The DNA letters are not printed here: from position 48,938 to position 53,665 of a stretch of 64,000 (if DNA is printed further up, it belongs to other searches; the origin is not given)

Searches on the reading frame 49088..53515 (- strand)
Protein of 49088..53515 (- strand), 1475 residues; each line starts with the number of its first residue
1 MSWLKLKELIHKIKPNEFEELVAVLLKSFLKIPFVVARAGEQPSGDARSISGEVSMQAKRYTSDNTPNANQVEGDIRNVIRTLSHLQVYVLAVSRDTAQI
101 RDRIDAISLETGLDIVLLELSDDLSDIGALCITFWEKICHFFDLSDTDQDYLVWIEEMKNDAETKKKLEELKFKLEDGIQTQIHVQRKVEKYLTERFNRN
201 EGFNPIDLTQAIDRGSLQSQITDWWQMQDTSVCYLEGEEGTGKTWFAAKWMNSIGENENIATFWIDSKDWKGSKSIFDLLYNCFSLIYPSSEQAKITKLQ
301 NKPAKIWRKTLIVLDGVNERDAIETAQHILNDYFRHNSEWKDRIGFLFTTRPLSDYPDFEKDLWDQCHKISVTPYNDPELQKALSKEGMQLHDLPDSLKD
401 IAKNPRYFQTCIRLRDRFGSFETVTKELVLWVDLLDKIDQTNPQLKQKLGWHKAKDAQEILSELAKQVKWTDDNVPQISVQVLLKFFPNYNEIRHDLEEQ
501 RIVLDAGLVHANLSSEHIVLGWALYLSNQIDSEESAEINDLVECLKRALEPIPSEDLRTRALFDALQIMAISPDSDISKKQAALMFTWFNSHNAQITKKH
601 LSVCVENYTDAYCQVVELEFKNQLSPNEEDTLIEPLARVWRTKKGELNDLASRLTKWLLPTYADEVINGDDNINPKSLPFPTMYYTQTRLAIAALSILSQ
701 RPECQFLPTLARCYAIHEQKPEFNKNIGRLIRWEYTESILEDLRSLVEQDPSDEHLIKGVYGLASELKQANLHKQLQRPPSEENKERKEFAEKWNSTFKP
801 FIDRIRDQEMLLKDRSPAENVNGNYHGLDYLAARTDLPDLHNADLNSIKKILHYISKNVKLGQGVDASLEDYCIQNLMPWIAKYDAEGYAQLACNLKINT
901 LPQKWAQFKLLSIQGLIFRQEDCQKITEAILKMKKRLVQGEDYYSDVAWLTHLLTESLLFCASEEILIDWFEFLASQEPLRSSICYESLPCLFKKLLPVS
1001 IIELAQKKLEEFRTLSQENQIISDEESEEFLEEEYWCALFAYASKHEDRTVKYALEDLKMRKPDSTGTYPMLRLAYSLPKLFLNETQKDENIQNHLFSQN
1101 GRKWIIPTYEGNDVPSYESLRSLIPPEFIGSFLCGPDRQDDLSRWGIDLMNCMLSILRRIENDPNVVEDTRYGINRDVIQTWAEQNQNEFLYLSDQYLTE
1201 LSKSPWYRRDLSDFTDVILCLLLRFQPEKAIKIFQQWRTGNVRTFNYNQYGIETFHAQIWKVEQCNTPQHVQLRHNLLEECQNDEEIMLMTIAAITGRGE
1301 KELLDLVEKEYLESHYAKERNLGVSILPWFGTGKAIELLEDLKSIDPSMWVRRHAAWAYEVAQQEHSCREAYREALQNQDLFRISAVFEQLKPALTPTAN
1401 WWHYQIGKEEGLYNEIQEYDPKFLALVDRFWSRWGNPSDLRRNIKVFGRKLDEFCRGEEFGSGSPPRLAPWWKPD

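Call 9: search_protein_families(library=pfam, proteins=[window:49088-53515:-])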
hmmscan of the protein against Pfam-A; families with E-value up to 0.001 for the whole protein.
window:49088-53515:- (1475 aa): 2 families
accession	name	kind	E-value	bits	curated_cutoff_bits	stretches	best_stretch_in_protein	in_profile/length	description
PF05729.18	NACHT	-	4.7e-06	27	26.7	1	232-338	2-118/167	NACHT domain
PF24883.2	NPHP3_N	-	5.9e-05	23.8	24.8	0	219-290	10-82/164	Nephrocystin 3, N-terminal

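Call 119: search_protein_families(library=padloc, proteins=[window:49088-53515:-], max_evalue=0.001)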
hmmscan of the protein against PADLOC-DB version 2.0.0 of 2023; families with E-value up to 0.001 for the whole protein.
window:49088-53515:- (1475 aa): 0 families
